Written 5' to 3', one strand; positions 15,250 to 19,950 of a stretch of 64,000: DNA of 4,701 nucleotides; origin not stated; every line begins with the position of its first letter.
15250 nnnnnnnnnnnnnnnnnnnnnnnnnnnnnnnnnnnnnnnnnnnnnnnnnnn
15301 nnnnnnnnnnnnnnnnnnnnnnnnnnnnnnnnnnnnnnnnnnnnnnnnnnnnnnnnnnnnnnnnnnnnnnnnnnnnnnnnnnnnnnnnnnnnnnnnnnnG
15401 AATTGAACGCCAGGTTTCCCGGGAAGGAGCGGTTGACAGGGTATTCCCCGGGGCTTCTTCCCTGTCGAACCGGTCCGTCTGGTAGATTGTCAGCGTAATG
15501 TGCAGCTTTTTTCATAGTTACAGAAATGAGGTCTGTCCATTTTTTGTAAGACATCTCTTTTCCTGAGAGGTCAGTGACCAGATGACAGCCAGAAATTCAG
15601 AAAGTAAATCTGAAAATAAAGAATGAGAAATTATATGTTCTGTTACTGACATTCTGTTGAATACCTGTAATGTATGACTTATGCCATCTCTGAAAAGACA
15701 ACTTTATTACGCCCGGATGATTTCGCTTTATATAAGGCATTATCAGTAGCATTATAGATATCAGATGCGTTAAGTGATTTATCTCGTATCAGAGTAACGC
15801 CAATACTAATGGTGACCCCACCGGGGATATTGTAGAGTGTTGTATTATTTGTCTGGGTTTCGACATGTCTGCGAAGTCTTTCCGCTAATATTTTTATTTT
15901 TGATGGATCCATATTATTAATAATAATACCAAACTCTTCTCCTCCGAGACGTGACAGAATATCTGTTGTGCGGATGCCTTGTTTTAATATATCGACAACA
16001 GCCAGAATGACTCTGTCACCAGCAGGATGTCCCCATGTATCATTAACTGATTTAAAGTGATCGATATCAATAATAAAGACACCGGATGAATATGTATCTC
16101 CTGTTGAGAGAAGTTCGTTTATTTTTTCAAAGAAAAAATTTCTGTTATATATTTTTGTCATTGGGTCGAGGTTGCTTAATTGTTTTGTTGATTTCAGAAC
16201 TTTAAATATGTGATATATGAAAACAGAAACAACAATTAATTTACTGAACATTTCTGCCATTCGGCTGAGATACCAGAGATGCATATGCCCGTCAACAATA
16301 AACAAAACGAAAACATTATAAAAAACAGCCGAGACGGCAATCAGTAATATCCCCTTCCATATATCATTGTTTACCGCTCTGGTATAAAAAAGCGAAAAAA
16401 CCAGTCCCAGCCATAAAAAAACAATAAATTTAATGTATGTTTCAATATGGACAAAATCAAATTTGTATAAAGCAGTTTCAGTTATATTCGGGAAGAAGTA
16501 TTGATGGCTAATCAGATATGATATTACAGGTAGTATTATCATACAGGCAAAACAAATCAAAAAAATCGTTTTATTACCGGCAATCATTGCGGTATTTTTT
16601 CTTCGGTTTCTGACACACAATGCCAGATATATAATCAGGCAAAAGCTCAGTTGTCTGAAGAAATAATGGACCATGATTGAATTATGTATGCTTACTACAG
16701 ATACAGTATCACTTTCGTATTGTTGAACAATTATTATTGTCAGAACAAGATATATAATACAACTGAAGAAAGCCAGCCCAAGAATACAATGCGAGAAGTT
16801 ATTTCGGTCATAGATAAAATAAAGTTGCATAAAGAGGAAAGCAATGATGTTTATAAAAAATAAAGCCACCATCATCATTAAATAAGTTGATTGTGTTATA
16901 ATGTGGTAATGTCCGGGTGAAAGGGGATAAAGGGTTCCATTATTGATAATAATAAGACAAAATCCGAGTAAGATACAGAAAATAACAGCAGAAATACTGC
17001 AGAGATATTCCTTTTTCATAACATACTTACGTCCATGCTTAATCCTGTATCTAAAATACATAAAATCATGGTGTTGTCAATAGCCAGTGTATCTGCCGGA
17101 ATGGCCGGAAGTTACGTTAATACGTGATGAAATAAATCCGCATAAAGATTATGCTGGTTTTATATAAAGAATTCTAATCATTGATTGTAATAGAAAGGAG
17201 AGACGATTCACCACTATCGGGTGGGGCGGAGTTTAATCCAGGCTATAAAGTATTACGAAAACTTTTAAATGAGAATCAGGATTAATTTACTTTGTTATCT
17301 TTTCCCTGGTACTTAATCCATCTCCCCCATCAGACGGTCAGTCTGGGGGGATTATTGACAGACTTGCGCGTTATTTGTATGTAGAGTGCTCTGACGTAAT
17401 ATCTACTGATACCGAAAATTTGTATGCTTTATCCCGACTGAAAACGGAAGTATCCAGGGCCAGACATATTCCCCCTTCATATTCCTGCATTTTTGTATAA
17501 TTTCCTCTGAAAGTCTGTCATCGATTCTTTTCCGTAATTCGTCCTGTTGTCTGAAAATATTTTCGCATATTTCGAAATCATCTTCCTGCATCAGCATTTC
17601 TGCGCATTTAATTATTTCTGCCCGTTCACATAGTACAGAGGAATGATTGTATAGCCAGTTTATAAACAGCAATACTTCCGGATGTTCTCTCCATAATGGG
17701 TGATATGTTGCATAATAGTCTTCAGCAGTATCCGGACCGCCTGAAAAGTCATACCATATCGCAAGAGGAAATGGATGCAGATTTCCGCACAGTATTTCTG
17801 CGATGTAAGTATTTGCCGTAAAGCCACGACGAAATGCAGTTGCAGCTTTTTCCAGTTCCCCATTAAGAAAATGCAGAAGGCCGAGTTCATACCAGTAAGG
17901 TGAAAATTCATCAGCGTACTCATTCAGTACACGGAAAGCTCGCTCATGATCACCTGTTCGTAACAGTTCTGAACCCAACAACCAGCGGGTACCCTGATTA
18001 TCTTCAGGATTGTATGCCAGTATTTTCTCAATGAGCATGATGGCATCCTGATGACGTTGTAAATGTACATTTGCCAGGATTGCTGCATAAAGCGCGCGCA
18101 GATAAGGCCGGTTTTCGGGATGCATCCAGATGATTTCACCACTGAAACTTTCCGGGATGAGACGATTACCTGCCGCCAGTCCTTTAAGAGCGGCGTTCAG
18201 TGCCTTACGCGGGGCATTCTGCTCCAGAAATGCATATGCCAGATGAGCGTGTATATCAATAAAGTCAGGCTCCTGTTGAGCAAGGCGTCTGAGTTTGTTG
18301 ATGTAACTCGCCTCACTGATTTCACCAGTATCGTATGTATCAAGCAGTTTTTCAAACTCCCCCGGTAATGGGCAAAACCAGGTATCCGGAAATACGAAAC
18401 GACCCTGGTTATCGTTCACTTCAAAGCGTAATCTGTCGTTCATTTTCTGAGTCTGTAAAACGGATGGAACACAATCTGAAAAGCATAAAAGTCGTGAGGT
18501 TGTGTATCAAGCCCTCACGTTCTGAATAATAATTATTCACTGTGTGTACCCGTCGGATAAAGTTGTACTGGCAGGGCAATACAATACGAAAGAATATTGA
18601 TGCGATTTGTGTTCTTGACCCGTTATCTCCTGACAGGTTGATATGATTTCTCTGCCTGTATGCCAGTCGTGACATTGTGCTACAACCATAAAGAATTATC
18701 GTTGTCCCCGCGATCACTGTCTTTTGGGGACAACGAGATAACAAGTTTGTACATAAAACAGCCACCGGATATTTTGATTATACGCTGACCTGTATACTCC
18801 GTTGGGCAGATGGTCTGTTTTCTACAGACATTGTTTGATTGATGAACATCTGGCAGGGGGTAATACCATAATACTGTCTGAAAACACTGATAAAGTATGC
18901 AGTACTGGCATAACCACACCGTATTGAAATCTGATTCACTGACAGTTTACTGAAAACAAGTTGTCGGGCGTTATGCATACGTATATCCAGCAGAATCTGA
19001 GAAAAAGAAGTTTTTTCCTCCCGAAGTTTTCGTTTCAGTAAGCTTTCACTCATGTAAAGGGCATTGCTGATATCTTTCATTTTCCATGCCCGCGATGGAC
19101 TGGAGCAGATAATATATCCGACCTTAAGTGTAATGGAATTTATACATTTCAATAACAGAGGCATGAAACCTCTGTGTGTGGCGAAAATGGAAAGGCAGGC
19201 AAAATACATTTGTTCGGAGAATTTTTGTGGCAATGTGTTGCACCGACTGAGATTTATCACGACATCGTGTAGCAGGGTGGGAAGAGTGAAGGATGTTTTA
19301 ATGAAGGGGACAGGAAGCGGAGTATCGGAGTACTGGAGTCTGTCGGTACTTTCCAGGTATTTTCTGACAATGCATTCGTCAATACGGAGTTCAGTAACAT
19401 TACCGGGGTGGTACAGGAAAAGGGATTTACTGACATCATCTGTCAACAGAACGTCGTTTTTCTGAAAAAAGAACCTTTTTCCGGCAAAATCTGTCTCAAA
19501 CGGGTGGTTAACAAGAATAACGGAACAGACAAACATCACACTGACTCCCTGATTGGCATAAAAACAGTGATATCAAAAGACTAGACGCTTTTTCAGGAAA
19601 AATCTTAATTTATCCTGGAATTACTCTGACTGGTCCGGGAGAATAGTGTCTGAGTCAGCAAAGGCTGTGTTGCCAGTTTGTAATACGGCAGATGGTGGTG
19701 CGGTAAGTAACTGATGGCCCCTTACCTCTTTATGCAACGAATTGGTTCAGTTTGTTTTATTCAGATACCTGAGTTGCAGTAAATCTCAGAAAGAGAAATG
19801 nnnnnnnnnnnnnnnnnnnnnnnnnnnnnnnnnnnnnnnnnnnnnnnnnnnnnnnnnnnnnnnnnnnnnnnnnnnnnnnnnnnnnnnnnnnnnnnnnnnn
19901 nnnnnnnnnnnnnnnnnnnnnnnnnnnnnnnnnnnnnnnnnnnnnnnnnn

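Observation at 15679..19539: c-di-GMP signalling and regulatory cluster on the island next to the integrase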

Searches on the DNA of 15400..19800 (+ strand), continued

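Call 54: get_annotated_region(hit=H34, flank=16000)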
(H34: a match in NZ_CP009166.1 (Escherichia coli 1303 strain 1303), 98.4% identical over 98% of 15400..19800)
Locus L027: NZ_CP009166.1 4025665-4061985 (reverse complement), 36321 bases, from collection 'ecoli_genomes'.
description: Escherichia coli 1303 chromosome, complete genome
organism: Escherichia coli 1303 strain 1303 (NCBI taxid 745156)
replicon: chromosome; assembly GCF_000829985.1
host: Bos taurus; source: udder acute mastitis; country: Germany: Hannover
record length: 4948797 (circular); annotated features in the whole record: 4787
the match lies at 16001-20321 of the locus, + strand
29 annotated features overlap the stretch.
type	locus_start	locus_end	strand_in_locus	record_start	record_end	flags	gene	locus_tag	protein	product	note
CDS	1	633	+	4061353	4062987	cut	-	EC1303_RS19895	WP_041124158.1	type I restriction-modification system subunit M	-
CDS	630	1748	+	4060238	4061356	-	-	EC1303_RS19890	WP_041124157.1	restriction endonuclease subunit S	-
CDS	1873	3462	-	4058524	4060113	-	-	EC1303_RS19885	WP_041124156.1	SIR2 family protein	-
CDS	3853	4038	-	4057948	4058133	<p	-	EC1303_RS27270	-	integrase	incomplete; partial in the middle of a contig; missing N-terminus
CDS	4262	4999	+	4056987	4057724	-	-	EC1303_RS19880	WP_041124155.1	outer membrane protein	-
CDS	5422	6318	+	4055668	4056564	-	-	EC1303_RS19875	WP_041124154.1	helix-turn-helix transcriptional regulator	-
CDS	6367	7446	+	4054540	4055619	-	-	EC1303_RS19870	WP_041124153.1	hypothetical protein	-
CDS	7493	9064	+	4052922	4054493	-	-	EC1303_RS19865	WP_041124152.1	ATP--cob(I)alamin adenosyltransferase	-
CDS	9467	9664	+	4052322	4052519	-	-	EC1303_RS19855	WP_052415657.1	hypothetical protein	-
CDS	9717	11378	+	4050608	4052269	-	-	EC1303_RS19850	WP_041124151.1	phosphoethanolamine transferase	-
CDS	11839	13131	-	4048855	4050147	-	-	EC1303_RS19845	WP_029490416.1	MFS transporter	-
CDS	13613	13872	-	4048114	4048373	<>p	-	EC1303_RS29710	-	integrase core domain-containing protein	frameshifted; internal stop; incomplete; partial in the middle of a contig; missing N-terminus and C-terminus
CDS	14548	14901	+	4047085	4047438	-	-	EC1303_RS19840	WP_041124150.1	hypothetical protein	-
CDS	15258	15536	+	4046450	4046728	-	-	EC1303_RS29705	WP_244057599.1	hypothetical protein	-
CDS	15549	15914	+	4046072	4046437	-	-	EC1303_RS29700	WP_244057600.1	hypothetical protein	-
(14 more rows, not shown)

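Call 55: get_annotated_region(hit=H36, flank=16000)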
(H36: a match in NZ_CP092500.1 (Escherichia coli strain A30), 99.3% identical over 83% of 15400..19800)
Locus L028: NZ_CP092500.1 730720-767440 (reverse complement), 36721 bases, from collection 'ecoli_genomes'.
description: Escherichia coli strain A30 chromosome, complete genome
organism: Escherichia coli strain A30 (NCBI taxid 562)
replicon: chromosome; assembly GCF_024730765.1
host: Horse; source: -; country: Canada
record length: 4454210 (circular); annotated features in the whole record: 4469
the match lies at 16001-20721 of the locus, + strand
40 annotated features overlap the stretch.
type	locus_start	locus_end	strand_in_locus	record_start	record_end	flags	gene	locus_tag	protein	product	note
CDS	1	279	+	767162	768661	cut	glcD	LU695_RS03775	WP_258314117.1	glycolate oxidase subunit GlcD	-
CDS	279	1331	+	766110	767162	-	glcE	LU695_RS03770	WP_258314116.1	glycolate oxidase subunit GlcE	-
CDS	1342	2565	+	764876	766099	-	glcF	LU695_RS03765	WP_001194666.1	glycolate oxidase subunit GlcF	-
CDS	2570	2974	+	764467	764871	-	glcG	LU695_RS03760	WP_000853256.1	GlcG family protein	-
CDS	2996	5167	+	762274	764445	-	glcB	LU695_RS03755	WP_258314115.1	malate synthase G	-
CDS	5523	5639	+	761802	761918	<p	-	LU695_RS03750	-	hypothetical protein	incomplete; partial in the middle of a contig; missing C-terminus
CDS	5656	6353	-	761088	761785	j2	-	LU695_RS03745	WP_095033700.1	IS1-like element IS1B family transposase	programmed frameshift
CDS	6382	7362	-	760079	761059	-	-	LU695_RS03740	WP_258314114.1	IS5-like element ISKpn26 family transposase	-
CDS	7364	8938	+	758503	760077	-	-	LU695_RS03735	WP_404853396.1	phosphoethanolamine transferase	-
CDS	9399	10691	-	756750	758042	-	-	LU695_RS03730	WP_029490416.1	MFS transporter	-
CDS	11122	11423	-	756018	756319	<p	-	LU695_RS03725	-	integrase core domain-containing protein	frameshifted; incomplete; partial in the middle of a contig; missing N-terminus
CDS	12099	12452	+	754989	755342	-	-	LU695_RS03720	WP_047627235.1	hypothetical protein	-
CDS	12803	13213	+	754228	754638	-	-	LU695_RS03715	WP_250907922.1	EcsC family protein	-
CDS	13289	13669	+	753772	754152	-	tnpA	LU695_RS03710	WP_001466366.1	IS66-like element accessory protein TnpA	-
CDS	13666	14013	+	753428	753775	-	tnpB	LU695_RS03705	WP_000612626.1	IS66 family insertion sequence element accessory protein TnpB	TnpB, as the term is used for proteins encoded by IS66 family insertion elements, is considered an accessory protein, ...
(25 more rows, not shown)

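Call 91: search_dna_similar(query=window:15579-19637:+, collection=plasmids, mode=near, max_rows=25)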
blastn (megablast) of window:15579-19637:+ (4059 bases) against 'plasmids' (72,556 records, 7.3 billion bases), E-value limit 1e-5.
Records with a match: 40; places in all: 40; records where one place covers at least 80% of the query: 25.
Best place of each record, by identity: 95-99% 32; 90-95% 1; 80-90% 3; 60-80% 4.
By first word of the organism name: Escherichia 40.
By predicted mobility (MOB-suite, as given by PLSDB): conjugative 35; non-mobilizable 4; mobilizable 1.
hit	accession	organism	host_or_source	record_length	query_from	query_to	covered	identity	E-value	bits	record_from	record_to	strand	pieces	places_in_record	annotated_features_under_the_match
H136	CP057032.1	Escherichia coli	culture,Pooled cattle faecal samples ...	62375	1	4059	100%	98.8%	0e+0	7223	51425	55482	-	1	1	GGDEF domain-containing protein | tetratricopeptide repeat protein | AraC family transcriptional regulator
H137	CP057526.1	Escherichia coli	culture,Pooled sheep faecal samples ...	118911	1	4059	100%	96.3%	0e+0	6650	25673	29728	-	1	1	GGDEF domain-containing protein | tetratricopeptide repeat protein | AraC family transcriptional regulator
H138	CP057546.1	Escherichia coli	culture,Pooled sheep faecal samples ...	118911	1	4059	100%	96.3%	0e+0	6650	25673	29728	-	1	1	GGDEF domain-containing protein | tetratricopeptide repeat protein | AraC family transcriptional regulator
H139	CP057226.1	Escherichia coli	culture,Pooled sheep faecal samples ...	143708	1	4059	100%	96.2%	0e+0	6645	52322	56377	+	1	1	GGDEF domain-containing protein | tetratricopeptide repeat protein | AraC family transcriptional regulator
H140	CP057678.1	Escherichia coli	culture,Pooled sheep faecal samples ...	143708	1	4059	100%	96.2%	0e+0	6645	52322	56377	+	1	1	GGDEF domain-containing protein | tetratricopeptide repeat protein | AraC family transcriptional regulator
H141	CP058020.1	Escherichia coli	culture,Pooled sheep faecal samples ...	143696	1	4059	100%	96.2%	0e+0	6645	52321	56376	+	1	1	GGDEF domain-containing protein | tetratricopeptide repeat protein | AraC family transcriptional regulator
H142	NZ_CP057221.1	Escherichia fergusonii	culture,Pooled sheep faecal samples ...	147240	1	4059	100%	96.2%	0e+0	6649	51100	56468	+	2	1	sensor domain-containing diguanylate cyclase | IS3 family transposase | helix-turn-helix domain-containing protein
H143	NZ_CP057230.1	Escherichia fergusonii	culture,Pooled sheep faecal samples ...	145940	1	4059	100%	96.2%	0e+0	6649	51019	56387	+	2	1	sensor domain-containing diguanylate cyclase | IS3 family transposase | helix-turn-helix domain-containing protein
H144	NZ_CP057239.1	Escherichia fergusonii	culture,Pooled sheep faecal samples ...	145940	1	4059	100%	96.2%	0e+0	6649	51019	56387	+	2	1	sensor domain-containing diguanylate cyclase | IS3 family transposase | helix-turn-helix domain-containing protein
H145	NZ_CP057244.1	Escherichia fergusonii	culture,Pooled sheep faecal samples ...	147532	1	4059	100%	96.2%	0e+0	6639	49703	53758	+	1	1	sensor domain-containing diguanylate cyclase | hypothetical protein | helix-turn-helix domain-containing protein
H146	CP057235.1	Escherichia coli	culture,Pooled sheep faecal samples ...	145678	1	4059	100%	96.2%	0e+0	6639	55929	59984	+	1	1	GGDEF domain-containing protein | tetratricopeptide repeat protein | AraC family transcriptional regulator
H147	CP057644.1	Escherichia coli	culture,Pooled sheep faecal samples ...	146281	1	4059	100%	96.2%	0e+0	6639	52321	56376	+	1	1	GGDEF domain-containing protein | tetratricopeptide repeat protein | AraC family transcriptional regulator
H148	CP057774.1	Escherichia coli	culture,Pooled sheep faecal samples ...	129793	1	4059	100%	96.2%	0e+0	6639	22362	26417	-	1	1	GGDEF domain-containing protein | tetratricopeptide repeat protein | AraC family transcriptional regulator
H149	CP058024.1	Escherichia coli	culture,Pooled sheep faecal samples ...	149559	1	4059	100%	96.2%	0e+0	6643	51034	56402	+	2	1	GGDEF domain-containing protein | IS3 family transposase | AraC family transcriptional regulator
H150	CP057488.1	Escherichia coli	culture,Pooled sheep faecal samples ...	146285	1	4059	100%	96.2%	0e+0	6643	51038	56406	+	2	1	GGDEF domain-containing protein | IS3 family transposase | AraC family transcriptional regulator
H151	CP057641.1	Escherichia coli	culture,Pooled sheep faecal samples ...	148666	1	4059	100%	96.2%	0e+0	6643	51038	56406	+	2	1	GGDEF domain-containing protein | IS3 family transposase | AraC family transcriptional regulator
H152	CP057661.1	Escherichia coli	culture,Pooled sheep faecal samples ...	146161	1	4059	100%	96.2%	0e+0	6643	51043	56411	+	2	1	GGDEF domain-containing protein | IS3 family transposase | AraC family transcriptional regulator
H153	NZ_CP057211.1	Escherichia fergusonii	culture,Pooled sheep faecal samples ...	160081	1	4059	100%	96.2%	0e+0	6634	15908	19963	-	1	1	sensor domain-containing diguanylate cyclase | hypothetical protein | helix-turn-helix domain-containing protein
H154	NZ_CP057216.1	Escherichia fergusonii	culture,Pooled sheep faecal samples ...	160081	1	4059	100%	96.2%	0e+0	6634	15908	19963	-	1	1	sensor domain-containing diguanylate cyclase | hypothetical protein | helix-turn-helix domain-containing protein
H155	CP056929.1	Escherichia coli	culture,Pooled sheep faecal samples ...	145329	1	4059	100%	96.2%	0e+0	6634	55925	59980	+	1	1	GGDEF domain-containing protein | tetratricopeptide repeat protein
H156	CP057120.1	Escherichia coli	culture,Pooled sheep faecal samples ...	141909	1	4059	100%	96.2%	0e+0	6634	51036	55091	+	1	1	GGDEF domain-containing protein | tetratricopeptide repeat protein | AraC family transcriptional regulator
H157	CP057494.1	Escherichia coli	culture,Pooled sheep faecal samples ...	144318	1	4059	100%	96.2%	0e+0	6634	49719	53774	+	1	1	GGDEF domain-containing protein | tetratricopeptide repeat protein | AraC family transcriptional regulator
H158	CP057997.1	Escherichia coli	culture,Pooled sheep faecal samples ...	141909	1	4059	100%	96.2%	0e+0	6634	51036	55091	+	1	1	GGDEF domain-containing protein | tetratricopeptide repeat protein | AraC family transcriptional regulator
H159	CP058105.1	Escherichia coli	culture,Pooled sheep faecal samples ...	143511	1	4059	100%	96.2%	0e+0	6638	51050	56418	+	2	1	GGDEF domain-containing protein | IS3 family transposase | AraC family transcriptional regulator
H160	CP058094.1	Escherichia coli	culture,Pooled sheep faecal samples ...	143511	1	4059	100%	96.2%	0e+0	6638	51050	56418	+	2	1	GGDEF domain-containing protein | IS3 family transposase | AraC family transcriptional regulator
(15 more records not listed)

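Call 92: get_annotated_region(hit=H139, flank=9000)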
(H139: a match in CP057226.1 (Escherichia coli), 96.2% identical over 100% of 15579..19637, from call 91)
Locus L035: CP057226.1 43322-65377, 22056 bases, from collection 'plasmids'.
description: Escherichia coli strain RHB32-C18 plasmid pRHB32-C18_2, complete sequence
organism: Escherichia coli (NCBI taxid 562)
taxonomy: Bacteria; Pseudomonadota; Gammaproteobacteria; Enterobacterales; Enterobacteriaceae; Escherichia; Escherichia coli
host: -; source: culture,Pooled sheep faecal samples collected from floor of farm; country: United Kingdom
typing (MOB-suite, as given by PLSDB): conjugative; replicon IncFIB,IncFIC,rep_cluster_2244; relaxase MOBF; mating-pair formation MPF_F
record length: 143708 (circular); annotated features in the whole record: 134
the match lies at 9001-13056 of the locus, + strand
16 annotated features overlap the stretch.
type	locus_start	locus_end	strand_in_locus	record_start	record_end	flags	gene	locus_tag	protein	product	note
CDS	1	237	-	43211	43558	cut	tnpB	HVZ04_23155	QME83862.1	IS66 family insertion sequence element accessory protein TnpB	-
CDS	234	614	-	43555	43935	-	-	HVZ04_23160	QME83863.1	IS66 family insertion sequence hypothetical protein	-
CDS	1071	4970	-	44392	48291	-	-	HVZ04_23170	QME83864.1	autotransporter outer membrane beta-barrel domain-containing protein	-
CDS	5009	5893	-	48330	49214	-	-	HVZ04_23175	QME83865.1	fimbrial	-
CDS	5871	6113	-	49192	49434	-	-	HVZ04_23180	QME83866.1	hypothetical protein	-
CDS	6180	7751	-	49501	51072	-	-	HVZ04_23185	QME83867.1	IS66 family transposase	-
CDS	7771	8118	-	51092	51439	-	tnpB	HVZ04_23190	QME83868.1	IS66 family insertion sequence element accessory protein TnpB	-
CDS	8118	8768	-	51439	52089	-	-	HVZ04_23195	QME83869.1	IS66 family insertion sequence hypothetical protein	-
CDS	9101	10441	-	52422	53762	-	-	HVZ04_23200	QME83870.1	GGDEF domain-containing protein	-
CDS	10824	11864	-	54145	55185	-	-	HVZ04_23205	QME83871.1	tetratricopeptide repeat protein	-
CDS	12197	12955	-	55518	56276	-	-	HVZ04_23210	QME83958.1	AraC family transcriptional regulator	-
CDS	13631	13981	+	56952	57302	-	tnpB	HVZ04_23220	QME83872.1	IS66 family insertion sequence element accessory protein TnpB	-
CDS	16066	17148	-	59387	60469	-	-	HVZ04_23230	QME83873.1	hypothetical protein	-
CDS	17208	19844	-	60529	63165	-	-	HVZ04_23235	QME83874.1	TcfC E-set like domain-containing protein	-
CDS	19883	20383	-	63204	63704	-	-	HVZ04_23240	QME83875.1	hypothetical protein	-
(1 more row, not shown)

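Call 93: get_annotated_region(hit=H136, flank=9000)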
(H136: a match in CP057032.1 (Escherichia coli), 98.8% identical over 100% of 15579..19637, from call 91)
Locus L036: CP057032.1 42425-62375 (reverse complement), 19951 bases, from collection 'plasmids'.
description: Escherichia coli strain RHB40-C01 plasmid pRHB40-C01_2, complete sequence
organism: Escherichia coli (NCBI taxid 562)
taxonomy: Bacteria; Pseudomonadota; Gammaproteobacteria; Enterobacterales; Enterobacteriaceae; Escherichia; Escherichia coli
host: -; source: culture,Pooled cattle faecal samples collected from floor of farm; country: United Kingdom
typing (MOB-suite, as given by PLSDB): non-mobilizable
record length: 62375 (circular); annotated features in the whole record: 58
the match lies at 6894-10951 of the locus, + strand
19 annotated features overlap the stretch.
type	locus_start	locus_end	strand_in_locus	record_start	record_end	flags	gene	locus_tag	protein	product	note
CDS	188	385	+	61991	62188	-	-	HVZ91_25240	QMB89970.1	hypothetical protein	-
CDS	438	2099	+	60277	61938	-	-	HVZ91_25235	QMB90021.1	phosphoethanolamine transferase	-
CDS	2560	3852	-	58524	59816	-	-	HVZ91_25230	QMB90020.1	MFS transporter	-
CDS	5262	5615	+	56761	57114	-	-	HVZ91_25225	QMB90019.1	hypothetical protein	-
CDS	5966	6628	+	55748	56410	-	-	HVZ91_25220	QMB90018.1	EcsC family protein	-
CDS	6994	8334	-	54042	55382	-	-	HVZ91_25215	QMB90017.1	GGDEF domain-containing protein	-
CDS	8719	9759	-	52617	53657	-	-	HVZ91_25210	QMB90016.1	tetratricopeptide repeat protein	-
CDS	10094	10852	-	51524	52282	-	-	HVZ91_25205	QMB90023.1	AraC family transcriptional regulator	-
CDS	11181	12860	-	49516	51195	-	ltrA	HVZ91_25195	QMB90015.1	group II intron reverse transcriptase/maturase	-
CDS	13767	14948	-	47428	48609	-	-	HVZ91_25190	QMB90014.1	tyrosine-type recombinase/integrase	-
CDS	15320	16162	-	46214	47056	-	-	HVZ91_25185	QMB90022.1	DUF4942 domain-containing protein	-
CDS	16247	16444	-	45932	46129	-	-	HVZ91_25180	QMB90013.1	DUF957 domain-containing protein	-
CDS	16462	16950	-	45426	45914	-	-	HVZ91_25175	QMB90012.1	hypothetical protein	-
CDS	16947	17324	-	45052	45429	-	-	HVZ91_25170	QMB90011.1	toxin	-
CDS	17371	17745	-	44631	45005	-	-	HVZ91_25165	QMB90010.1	type IV toxin-antitoxin system YeeU family antitoxin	-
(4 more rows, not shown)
